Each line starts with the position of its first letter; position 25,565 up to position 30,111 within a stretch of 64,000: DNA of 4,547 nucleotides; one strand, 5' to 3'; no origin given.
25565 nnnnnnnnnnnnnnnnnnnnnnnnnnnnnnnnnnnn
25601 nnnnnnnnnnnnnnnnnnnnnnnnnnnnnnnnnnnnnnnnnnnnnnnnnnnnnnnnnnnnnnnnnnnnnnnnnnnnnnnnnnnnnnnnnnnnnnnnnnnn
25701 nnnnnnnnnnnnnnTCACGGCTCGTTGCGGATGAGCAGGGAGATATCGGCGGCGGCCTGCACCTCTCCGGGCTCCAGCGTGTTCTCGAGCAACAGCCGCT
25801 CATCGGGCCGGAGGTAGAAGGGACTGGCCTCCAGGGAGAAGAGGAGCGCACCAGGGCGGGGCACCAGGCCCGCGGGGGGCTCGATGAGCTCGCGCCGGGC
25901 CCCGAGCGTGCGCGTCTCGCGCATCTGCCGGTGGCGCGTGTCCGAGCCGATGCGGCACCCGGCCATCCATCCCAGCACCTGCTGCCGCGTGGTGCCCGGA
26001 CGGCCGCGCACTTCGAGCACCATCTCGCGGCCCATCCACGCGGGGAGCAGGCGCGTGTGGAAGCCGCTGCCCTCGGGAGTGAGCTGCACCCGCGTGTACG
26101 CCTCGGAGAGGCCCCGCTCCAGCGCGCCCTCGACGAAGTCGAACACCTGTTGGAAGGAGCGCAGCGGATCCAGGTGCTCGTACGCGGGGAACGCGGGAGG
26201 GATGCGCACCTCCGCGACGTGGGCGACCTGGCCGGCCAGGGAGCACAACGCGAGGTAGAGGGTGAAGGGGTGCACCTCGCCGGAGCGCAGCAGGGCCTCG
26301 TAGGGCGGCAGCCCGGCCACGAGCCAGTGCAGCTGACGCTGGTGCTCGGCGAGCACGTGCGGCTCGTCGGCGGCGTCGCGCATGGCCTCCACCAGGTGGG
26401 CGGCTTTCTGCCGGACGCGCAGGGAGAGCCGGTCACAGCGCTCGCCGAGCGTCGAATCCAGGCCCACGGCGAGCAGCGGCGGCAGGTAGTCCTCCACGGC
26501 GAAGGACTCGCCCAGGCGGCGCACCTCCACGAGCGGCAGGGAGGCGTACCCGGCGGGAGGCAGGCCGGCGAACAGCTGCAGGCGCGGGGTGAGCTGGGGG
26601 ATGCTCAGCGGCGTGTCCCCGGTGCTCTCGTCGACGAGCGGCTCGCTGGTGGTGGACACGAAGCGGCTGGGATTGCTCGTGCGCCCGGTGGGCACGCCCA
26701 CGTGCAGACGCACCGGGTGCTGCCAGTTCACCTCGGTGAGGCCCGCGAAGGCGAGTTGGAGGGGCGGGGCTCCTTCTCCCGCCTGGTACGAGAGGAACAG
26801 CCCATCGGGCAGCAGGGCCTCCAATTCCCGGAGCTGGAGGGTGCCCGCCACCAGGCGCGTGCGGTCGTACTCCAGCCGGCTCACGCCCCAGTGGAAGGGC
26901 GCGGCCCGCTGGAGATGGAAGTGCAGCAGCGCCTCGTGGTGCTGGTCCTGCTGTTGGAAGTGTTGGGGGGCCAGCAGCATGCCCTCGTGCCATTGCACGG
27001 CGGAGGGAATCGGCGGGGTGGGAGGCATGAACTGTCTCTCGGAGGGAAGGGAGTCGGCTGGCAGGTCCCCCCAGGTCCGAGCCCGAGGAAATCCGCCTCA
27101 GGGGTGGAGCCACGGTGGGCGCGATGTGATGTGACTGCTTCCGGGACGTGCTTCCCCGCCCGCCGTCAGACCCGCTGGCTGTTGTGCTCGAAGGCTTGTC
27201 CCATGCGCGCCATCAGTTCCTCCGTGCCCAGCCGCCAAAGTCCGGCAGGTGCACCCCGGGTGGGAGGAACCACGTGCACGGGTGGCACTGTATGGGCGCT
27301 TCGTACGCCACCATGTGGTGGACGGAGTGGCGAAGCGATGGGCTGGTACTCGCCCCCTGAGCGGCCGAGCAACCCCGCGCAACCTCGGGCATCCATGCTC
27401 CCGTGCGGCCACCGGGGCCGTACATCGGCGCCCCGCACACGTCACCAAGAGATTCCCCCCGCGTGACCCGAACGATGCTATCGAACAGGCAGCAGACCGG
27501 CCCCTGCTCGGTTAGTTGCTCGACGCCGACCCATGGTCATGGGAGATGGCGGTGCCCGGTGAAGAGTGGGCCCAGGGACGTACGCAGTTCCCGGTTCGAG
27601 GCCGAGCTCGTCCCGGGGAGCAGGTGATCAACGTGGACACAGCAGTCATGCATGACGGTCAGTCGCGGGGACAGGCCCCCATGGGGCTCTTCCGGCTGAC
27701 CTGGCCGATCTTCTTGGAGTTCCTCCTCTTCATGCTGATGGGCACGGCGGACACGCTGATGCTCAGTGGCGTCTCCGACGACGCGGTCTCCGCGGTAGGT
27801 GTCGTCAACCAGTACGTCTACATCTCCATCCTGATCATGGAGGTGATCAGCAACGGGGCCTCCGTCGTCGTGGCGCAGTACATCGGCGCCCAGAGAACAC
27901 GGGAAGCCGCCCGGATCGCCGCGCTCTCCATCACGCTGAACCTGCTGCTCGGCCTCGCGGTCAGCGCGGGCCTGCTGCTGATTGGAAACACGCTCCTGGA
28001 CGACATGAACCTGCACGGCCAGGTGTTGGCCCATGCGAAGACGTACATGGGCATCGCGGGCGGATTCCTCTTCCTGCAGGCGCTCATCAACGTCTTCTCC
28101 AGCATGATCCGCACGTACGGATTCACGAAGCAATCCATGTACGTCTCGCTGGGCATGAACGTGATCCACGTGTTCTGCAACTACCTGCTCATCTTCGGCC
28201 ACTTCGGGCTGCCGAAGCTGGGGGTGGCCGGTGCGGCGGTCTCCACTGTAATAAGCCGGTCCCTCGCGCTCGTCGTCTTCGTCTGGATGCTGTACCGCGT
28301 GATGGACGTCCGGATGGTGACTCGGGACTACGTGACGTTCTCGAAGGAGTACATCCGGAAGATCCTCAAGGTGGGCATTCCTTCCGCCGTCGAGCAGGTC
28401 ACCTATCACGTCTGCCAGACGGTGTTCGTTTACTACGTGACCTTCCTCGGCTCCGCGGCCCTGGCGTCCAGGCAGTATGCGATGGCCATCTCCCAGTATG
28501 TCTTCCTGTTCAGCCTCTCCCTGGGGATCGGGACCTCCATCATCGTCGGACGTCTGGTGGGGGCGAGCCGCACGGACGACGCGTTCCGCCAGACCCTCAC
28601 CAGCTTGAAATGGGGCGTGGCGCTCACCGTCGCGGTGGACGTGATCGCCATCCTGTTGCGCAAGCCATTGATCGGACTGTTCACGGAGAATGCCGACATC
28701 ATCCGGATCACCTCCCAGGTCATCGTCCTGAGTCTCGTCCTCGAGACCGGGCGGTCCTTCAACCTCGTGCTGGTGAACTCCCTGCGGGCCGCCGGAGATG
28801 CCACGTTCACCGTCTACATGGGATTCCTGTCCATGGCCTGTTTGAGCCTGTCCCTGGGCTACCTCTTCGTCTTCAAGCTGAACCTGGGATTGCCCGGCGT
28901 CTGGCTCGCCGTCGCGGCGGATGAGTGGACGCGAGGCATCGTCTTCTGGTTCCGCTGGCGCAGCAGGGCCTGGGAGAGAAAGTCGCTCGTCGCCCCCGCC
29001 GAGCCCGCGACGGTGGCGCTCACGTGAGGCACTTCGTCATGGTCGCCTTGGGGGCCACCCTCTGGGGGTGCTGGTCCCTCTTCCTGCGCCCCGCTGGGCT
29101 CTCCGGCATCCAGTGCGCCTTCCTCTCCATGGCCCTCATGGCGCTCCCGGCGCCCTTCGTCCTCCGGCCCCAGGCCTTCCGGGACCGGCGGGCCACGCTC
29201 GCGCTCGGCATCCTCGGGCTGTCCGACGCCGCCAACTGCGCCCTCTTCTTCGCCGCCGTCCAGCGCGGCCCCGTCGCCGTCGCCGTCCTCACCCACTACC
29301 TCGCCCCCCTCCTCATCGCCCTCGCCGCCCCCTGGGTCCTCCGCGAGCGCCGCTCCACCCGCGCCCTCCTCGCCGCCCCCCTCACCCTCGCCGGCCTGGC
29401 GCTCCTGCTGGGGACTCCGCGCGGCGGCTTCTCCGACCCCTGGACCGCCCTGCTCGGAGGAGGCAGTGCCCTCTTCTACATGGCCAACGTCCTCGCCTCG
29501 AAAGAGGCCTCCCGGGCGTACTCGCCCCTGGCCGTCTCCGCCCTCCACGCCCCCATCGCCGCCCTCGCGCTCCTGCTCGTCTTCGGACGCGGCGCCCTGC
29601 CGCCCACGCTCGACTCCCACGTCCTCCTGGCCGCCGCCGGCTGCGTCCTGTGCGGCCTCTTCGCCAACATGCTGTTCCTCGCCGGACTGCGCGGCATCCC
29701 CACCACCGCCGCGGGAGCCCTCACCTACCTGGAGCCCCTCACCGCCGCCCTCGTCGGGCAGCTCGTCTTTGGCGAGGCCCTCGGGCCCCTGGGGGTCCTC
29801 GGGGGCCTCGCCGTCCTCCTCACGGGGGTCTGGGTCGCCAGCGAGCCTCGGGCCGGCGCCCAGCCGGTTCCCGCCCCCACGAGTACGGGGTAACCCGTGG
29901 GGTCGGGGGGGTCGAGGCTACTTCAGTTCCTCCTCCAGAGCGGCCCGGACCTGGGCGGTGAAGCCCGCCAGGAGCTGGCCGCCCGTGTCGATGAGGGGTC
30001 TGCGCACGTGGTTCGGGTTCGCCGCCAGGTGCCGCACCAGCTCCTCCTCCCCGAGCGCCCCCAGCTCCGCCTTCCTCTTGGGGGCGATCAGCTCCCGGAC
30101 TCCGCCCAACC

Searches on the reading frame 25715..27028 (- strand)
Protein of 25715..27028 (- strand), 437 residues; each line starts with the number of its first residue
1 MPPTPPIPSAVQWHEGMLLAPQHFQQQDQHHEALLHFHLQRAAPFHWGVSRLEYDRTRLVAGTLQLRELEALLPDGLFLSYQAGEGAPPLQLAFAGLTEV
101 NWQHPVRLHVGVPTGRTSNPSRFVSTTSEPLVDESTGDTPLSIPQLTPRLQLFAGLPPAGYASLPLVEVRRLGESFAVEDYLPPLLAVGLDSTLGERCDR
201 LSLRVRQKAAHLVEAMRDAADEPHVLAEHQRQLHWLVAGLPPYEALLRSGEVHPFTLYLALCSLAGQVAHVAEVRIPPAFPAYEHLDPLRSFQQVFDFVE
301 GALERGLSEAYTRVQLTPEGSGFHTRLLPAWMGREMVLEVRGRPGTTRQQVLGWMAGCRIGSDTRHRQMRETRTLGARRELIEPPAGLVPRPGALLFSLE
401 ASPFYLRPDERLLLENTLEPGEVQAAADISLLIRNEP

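Call 10: search_protein_families(library=pfam, proteins=[window:25715-27028:-], max_evalue=0.01)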
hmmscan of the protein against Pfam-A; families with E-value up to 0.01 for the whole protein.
window:25715-27028:- (437 aa): 1 family
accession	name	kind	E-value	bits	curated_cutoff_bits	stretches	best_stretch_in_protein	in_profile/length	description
PF05936.17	T6SS_VasE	-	7.7e-47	160.5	23.4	1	23-401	1-397/429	Bacterial Type VI secretion, VC_A0110, EvfL, ImpJ, VasE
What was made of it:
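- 25715..27028 (-): Intact tssK of the replacing (clade II, Melittangium-type) module. Pfam T6SS_VasE full length (call 10).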

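Call 29: find_homologous_proteins(query=window:25718-27028:-, max_evalue=1e-30)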
Query window:25718-27028:- (437 aa): 156 proteins with E <= 1e-30 among 8000 candidates; the best 120 are listed.
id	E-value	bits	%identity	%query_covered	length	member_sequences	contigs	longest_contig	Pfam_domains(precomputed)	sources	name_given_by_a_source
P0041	3.2e-291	984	100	100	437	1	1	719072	PF05936.18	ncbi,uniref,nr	ncbi:type VI secretion system baseplate subunit TssK [Vitiosangium sp. GDMCC 1.1324]|uniref:type VI 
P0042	3.0e-225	766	80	99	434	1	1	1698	PF05936.18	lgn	-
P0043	1.2e-217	741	77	100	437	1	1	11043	PF05936.18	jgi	jgi:type VI secretion system protein ImpJ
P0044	1.6e-208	711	75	98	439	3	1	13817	PF05936.18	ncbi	ncbi:MAG: type VI secretion system baseplate subunit TssK [Cystobacter sp.]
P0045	3.3e-206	703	76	96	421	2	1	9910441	PF05936.18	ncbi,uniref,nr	ncbi:hypothetical protein MEBOL_002360 [Melittangium boletus DSM 14713]|uniref:Type VI secretion pro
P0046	2.5e-196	671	71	98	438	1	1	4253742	PF05936.18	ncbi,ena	-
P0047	5.9e-190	650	70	98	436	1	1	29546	PF05936.18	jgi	jgi:type VI secretion system protein ImpJ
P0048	3.6e-188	644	68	99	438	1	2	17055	PF05936.18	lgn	-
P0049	1.6e-187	642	69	98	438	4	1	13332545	PF05936.18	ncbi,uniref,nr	ncbi:hypothetical protein F0U61_20205 [Archangium violaceum]|uniref:type VI secretion system basepla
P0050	7.2e-187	640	68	98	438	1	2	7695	PF05936.18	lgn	-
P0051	1.6e-186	639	69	98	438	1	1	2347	PF05936.18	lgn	-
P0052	2.8e-186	638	69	98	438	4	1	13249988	PF05936.18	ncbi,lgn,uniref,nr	ncbi:type VI secretion system baseplate subunit TssK [Archangium violaceum]|uniref:type VI secretion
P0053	5.5e-186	637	69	98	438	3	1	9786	PF05936.18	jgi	jgi:type VI secretion system protein ImpJ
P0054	1.2e-185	636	68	98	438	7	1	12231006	PF05936.18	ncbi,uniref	ncbi:type VI secretion system baseplate subunit TssK [Cystobacter fuscus]|uniref:type VI secretion s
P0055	3.6e-185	634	69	98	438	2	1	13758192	PF05936.18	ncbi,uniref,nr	ncbi:type VI secretion system baseplate subunit TssK [Archangium lansingense]|uniref:Type VI secreti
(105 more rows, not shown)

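Call 30: find_encoding_contigs(protein=P0044, flank=10000, max_places=3)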
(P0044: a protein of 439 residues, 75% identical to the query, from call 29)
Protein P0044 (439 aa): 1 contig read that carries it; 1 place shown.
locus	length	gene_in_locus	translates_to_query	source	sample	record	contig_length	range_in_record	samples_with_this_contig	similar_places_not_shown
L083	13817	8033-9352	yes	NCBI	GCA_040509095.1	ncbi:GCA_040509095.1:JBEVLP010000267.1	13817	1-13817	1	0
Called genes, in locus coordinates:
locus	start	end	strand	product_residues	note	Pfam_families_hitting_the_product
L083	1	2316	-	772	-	PF09136:Glucodextran_B (weak), PF17957:Big_7 (weak), PF19077:Big_13 (weak), PF17957:Big_7 (weak)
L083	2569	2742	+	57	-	-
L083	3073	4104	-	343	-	PF02518:HATPase_c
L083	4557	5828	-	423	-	PF00144:Beta-lactamase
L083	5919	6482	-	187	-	PF00440:TetR_N, PF21597:TetR_C_43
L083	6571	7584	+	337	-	PF16884:ADH_N_2 (faint), PF08240:ADH_N, PF00107:ADH_zinc_N, PF13602:ADH_zinc_N_2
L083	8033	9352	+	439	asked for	PF05936:T6SS_VasE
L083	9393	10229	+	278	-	PF09850:DotU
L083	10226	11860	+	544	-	PF14331:IcmF-related_N, PF01453:B_lectin (weak), PF01476:LysM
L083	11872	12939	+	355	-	PF06812:ImpA_N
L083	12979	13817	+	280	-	?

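Call 31: find_encoding_contigs(protein=P0041, flank=10000, max_places=3)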
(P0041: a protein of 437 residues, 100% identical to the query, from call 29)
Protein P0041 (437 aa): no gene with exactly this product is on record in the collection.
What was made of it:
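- Tried and rejected: A look-up of the contig encoding the window's own TssK returned nothing on record (call 31).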

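Call 57: find_related_loci(query=window:25718-27028:-, collection=metagenome_contigs, flank=8000)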
Query window:25718-27028:- (437 aa) in metagenome_contigs; peptide patterns used: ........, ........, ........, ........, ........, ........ (x = any residue, [..] = any of these).
188 stretches matched a pattern; 59 encode a relative of the query (tblastn E <= 1e-3); 59 distinct loci.
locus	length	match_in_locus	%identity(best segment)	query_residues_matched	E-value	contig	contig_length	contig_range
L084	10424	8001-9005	29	9-330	1e-30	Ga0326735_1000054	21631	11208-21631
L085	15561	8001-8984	29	7-324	2e-30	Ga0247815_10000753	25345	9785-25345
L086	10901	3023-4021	30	9-328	2e-29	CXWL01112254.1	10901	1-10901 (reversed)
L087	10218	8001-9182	28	7-360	2e-28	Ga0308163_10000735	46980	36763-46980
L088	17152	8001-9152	27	7-360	2e-28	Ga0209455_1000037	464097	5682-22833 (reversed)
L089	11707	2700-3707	29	7-324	5e-28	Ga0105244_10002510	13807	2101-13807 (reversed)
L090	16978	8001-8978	30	7-324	7e-28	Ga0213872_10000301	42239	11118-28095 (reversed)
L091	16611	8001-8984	29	7-324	7e-28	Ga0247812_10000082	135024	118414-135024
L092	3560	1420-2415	29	7-324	3e-28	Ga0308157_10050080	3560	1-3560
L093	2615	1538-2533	29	7-324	3e-28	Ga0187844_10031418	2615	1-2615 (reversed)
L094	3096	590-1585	29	7-324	4e-28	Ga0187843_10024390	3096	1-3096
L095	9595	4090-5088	28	9-328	5e-28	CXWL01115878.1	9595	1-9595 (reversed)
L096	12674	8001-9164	27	7-360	2e-27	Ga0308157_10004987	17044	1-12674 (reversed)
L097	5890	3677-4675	30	9-328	3e-26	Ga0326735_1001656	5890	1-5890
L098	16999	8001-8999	30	9-328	3e-26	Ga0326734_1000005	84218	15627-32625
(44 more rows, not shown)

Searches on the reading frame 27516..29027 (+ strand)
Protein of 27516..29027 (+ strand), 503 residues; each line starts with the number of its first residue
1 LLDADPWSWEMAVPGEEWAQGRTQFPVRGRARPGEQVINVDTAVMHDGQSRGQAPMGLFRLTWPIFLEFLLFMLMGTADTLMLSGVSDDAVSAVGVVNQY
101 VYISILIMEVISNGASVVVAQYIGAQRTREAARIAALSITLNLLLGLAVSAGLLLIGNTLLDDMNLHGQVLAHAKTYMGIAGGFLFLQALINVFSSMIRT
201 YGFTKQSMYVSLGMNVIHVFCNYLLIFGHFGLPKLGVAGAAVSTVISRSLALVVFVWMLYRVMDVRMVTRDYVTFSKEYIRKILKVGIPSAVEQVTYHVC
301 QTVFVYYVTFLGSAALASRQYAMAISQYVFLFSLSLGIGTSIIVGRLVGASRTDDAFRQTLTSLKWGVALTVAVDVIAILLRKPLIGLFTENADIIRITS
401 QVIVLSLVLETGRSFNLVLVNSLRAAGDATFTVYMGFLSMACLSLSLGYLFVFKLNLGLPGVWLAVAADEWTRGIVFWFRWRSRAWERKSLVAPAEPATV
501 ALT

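Call 10: search_protein_families(library=pfam, proteins=[window:27516-29027:+], max_evalue=0.01)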
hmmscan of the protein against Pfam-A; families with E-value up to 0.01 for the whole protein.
window:27516-29027:+ (503 aa): 1 family
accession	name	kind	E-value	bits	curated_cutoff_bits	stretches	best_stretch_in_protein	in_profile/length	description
PF01554.23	MatE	-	8.6e-51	172.3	24.9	2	64-224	1-161/161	MatE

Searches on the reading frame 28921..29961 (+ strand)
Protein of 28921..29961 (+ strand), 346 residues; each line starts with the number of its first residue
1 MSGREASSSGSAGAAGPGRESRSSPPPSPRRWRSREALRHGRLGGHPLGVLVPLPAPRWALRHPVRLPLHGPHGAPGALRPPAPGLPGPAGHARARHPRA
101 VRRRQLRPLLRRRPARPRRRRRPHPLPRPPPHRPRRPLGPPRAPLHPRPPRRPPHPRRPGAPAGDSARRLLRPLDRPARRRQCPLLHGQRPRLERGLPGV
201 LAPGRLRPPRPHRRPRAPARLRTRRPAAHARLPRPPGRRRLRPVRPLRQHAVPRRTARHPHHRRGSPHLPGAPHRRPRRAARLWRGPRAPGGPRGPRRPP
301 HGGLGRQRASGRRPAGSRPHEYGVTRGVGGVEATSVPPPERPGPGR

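Call 10: search_protein_families(library=pfam, proteins=[window:28921-29961:+], max_evalue=0.01)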
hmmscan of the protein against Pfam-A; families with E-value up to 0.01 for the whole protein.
window:28921-29961:+ (346 aa): 0 families

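Call 59: search_protein_families(library=pfam, proteins=[window:28925-29893:+], max_evalue=0.0001)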
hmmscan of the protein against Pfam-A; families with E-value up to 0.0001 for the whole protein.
window:28925-29893:+ (322 aa): 1 family
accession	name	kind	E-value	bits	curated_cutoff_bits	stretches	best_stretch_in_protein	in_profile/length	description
PF00892.27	EamA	-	6.3e-23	82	28.2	2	174-299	3-128/135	EamA-like transporter family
